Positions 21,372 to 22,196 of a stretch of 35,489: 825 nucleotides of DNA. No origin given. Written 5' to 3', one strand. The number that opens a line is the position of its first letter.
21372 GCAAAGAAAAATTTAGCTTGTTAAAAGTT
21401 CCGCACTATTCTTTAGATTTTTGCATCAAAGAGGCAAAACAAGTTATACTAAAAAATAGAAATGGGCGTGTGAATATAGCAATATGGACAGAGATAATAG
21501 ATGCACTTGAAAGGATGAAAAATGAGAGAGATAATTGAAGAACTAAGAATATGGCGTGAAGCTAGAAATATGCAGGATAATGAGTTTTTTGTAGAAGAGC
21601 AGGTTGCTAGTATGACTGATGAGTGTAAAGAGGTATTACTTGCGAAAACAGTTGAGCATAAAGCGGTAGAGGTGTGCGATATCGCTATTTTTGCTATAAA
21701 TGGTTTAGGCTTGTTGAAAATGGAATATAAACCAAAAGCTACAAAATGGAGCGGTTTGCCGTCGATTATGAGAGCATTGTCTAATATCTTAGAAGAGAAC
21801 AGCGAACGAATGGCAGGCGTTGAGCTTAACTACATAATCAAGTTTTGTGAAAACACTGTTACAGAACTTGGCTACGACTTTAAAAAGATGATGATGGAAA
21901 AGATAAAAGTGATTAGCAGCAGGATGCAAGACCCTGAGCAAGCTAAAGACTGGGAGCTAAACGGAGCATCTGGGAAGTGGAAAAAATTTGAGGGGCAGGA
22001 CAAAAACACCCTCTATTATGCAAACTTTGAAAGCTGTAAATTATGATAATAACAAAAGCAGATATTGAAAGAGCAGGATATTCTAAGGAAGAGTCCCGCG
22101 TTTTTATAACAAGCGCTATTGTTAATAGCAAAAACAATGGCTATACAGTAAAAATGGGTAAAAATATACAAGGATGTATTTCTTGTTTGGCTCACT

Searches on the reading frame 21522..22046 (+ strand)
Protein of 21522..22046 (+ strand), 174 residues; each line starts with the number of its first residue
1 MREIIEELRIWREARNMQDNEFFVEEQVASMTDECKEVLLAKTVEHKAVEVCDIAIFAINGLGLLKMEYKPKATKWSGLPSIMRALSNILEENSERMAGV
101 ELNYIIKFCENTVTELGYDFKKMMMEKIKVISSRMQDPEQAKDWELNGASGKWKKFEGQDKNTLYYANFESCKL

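Call 35: search_protein_families(library=pfam, max_evalue=0.01, proteins=[window:21522-22046:+])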
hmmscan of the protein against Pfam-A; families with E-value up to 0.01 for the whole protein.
window:21522-22046:+ (174 aa): 0 families

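Call 89: search_protein_families(library=phrogs, max_evalue=0.01, proteins=[window:21522-22046:+])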
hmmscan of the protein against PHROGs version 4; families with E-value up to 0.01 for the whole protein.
window:21522-22046:+ (174 aa): 2 families
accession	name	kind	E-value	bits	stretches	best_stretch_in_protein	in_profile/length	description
phrog_7258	-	unknown function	1.7e-13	51.9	1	2-136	7-129/199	-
phrog_26883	-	unknown function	2.8e-05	24.8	1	103-169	129-187/190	-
